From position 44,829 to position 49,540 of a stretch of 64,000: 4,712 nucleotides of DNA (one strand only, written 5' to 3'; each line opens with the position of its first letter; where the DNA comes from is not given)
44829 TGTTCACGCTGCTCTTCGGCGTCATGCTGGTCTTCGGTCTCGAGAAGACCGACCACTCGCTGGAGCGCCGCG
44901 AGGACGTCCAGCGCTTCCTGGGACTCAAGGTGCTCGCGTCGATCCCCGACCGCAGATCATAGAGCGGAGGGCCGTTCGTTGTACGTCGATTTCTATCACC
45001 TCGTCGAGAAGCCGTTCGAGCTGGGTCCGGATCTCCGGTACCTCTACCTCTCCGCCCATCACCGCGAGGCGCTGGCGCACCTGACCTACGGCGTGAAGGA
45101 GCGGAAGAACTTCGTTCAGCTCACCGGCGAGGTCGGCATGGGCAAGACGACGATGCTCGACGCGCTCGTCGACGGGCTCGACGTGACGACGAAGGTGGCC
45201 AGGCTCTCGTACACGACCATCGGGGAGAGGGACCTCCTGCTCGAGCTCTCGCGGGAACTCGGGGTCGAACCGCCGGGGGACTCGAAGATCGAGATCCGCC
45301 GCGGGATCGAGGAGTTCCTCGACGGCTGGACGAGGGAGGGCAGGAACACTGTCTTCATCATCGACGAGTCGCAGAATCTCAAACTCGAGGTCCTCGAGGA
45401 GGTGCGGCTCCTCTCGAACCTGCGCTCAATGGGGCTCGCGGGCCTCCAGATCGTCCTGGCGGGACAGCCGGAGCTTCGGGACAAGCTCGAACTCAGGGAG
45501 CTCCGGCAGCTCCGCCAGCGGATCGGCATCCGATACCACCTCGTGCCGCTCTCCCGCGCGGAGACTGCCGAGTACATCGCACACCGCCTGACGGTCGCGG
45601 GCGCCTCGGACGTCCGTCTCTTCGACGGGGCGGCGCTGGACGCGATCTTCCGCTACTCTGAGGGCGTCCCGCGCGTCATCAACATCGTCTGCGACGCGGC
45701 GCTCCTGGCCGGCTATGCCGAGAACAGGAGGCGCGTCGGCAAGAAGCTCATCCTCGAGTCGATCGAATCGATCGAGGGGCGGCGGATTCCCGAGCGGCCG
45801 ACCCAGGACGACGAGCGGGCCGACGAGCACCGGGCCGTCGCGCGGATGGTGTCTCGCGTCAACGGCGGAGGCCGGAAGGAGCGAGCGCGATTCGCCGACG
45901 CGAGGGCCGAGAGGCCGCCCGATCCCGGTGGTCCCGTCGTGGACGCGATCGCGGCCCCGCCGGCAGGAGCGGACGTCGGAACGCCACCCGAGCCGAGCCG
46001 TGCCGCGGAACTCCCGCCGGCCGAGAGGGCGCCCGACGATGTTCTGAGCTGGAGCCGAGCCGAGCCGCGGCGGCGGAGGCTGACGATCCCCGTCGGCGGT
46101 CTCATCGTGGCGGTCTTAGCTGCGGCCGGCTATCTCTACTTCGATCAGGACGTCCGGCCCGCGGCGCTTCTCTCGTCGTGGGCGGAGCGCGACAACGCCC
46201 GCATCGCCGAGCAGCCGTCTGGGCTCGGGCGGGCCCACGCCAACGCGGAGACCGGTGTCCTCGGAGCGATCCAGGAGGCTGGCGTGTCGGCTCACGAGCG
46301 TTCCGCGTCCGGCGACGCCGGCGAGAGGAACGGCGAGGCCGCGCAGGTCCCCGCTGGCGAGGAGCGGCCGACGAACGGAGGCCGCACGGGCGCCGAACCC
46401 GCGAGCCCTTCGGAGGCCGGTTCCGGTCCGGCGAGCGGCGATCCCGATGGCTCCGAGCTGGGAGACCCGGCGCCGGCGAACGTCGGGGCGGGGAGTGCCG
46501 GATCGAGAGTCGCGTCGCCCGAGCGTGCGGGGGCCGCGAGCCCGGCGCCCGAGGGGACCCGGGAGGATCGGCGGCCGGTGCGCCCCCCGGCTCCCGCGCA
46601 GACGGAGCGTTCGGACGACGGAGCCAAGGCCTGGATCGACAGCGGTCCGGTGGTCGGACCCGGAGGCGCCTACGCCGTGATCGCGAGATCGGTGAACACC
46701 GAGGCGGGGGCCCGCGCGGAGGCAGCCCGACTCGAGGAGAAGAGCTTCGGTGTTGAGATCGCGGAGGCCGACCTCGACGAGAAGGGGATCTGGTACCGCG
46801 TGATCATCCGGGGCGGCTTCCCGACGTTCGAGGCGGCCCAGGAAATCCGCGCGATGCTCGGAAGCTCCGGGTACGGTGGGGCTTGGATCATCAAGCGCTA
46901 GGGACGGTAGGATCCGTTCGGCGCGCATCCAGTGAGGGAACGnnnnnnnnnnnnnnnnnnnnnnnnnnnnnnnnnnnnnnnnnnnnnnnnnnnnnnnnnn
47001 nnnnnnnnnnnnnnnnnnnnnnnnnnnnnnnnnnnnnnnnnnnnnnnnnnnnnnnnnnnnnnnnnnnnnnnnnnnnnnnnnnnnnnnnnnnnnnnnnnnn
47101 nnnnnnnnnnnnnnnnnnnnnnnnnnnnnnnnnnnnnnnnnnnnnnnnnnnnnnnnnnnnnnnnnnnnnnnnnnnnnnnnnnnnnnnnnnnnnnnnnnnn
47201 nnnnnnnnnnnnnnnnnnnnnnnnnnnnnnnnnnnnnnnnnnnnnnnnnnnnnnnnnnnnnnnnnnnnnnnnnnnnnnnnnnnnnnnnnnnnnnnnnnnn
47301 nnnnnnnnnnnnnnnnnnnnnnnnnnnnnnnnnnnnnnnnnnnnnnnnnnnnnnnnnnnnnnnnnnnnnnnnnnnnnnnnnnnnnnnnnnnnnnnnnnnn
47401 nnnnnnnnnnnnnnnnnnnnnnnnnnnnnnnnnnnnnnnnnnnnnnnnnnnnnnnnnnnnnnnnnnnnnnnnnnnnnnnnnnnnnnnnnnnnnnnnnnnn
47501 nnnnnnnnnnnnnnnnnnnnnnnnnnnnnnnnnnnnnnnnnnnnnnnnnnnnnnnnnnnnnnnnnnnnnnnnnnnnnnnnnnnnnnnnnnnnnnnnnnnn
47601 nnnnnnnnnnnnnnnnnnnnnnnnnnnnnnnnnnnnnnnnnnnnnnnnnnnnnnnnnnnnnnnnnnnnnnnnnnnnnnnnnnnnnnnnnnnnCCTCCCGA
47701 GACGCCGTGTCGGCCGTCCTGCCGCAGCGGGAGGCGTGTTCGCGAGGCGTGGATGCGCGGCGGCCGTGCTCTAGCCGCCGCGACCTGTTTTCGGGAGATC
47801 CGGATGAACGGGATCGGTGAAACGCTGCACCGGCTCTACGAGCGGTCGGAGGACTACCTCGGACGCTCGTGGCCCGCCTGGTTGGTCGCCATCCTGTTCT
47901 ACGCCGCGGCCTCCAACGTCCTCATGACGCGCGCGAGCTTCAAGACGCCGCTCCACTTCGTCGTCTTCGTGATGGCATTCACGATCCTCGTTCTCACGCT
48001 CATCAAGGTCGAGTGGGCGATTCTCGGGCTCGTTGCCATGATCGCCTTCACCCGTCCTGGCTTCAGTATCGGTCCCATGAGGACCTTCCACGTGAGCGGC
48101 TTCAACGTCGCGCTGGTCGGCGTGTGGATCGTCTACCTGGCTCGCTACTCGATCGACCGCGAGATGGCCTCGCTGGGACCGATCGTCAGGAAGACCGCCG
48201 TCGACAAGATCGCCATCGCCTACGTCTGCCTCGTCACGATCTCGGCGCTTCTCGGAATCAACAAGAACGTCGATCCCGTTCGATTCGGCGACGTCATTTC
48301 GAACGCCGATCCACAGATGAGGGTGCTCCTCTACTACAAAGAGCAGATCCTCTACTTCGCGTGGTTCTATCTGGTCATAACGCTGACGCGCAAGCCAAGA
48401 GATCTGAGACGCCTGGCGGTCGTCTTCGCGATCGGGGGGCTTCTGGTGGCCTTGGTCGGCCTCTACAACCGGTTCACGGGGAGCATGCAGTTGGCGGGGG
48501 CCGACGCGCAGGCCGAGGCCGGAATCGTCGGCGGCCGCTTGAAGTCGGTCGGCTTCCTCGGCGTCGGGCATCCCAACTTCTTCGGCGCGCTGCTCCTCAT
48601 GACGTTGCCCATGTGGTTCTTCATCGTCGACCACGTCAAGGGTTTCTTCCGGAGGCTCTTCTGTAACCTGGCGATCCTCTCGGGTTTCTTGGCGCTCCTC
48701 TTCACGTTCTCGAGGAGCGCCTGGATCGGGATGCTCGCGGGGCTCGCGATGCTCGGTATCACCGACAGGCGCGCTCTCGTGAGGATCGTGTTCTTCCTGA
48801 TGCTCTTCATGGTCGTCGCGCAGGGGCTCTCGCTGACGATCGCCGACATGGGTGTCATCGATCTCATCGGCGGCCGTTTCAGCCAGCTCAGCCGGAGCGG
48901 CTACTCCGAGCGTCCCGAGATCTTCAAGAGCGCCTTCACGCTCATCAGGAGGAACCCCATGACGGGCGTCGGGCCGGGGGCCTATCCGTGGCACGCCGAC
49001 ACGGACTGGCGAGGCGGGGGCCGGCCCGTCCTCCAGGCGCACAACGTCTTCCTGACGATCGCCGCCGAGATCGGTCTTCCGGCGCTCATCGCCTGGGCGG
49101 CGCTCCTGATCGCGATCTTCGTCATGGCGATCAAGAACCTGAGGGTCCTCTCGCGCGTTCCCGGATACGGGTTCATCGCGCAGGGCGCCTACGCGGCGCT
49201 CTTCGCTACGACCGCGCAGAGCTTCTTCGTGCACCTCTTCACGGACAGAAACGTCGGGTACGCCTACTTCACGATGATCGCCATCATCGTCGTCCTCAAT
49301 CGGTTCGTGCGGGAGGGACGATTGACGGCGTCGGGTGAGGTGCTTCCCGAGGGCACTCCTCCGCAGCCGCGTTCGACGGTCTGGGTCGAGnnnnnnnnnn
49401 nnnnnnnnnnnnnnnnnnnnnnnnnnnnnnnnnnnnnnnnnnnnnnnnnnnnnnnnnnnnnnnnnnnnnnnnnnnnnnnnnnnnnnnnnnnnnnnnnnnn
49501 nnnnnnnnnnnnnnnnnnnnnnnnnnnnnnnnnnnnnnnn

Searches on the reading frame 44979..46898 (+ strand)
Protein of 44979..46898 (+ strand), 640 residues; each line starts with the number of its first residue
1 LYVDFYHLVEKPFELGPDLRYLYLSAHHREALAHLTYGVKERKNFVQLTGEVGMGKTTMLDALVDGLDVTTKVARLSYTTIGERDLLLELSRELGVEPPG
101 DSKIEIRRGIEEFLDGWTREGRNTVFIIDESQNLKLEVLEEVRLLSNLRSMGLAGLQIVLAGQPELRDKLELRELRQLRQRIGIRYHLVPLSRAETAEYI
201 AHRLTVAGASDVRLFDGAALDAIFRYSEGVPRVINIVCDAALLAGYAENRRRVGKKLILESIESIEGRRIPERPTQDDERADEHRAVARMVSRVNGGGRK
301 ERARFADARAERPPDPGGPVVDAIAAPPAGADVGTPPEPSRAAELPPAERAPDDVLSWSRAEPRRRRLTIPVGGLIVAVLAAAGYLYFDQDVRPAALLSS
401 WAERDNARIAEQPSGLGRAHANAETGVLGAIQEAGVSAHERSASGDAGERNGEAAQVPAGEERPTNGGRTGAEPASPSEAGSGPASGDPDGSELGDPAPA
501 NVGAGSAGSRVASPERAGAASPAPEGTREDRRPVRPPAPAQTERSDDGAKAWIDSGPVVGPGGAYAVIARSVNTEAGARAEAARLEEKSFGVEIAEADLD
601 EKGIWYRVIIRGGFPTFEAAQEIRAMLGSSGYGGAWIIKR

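Call 11: search_protein_families(library=pfam, proteins=[window:44979-46898:+], max_evalue=0.001)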
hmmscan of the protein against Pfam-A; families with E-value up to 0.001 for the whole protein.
window:44979-46898:+ (640 aa): 4 families
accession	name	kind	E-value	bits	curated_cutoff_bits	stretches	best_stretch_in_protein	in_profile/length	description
PF13401.12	AAA_22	-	3e-22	79.8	27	1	42-170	4-130/130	AAA domain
PF05036.18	SPOR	-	4.2e-11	43.4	21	1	562-639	2-76/76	SPOR domain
PF13191.12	AAA_16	-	1.3e-06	29.5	32.6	1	26-151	6-161/167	AAA ATPase domain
PF02367.23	TsaE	-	0.00028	21.3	26.6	1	34-81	12-59/128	Threonylcarbamoyl adenosine biosynthesis protein TsaE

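Call 13: search_protein_families(library=ncbifam, proteins=[window:44979-46898:+], max_evalue=0.001)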
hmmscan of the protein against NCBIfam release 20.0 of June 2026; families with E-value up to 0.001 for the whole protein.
window:44979-46898:+ (640 aa): 1 family
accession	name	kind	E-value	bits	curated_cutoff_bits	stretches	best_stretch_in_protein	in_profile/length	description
TIGR03015.1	pepcterm_ATPase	hypoth_equivalog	1.5e-81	273.8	324.5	1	1-266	1-267/269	XrtA/PEP-CTERM system-associated ATPase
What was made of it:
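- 44979..46901 (+): ExeA-like AAA ATPase with a C-terminal SPOR domain. AAA_22 + SPOR (call 11); TIGR03015 pepcterm_ATPase 274 bits against a 324.5 cut-off (call 13)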

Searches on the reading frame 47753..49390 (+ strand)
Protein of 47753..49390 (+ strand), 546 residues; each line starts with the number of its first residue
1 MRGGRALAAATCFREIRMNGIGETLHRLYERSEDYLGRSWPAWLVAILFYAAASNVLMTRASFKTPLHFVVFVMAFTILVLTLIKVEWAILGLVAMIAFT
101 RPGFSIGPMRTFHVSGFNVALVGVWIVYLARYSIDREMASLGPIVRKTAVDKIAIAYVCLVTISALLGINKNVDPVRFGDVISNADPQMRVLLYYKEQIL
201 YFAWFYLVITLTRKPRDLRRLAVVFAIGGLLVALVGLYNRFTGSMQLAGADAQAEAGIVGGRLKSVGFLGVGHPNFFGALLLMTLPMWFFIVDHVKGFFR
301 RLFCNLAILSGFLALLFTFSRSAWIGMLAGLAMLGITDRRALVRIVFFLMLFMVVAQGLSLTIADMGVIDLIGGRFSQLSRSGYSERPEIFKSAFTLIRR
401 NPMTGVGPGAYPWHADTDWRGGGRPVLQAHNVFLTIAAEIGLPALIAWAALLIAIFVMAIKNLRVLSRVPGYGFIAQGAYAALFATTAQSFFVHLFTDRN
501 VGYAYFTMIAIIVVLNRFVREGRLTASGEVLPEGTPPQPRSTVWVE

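Call 11: search_protein_families(library=pfam, proteins=[window:47753-49390:+], max_evalue=0.001)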
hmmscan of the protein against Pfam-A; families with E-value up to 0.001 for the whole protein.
window:47753-49390:+ (546 aa): 1 family
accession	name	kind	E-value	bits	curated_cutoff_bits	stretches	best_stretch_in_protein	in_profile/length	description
PF04932.20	Wzy_C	-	3.7e-20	72.7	31.7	1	307-449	2-149/149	O-Antigen ligase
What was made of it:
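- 47753..49393 (+): Wzy_C-domain membrane protein (candidate polymerase). Wzy_C 73 bits (call 11)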

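Call 13: search_protein_families(library=ncbifam, proteins=[window:47753-49390:+], max_evalue=0.001)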
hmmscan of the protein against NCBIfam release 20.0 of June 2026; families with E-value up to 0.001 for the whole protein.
window:47753-49390:+ (546 aa): 2 families
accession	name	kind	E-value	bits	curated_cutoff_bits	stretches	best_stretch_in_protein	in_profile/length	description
TIGR00947.1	2A73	equivalog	1.1e-19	70.8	366.4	1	199-513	100-420/425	IctB family putative bicarbonate transporter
TIGR03097.1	PEP_O_lig_1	hypoth_equivalog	4.6e-05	22.5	188.1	1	271-518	164-402/408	putative O-glycosylation ligase, exosortase A system-associated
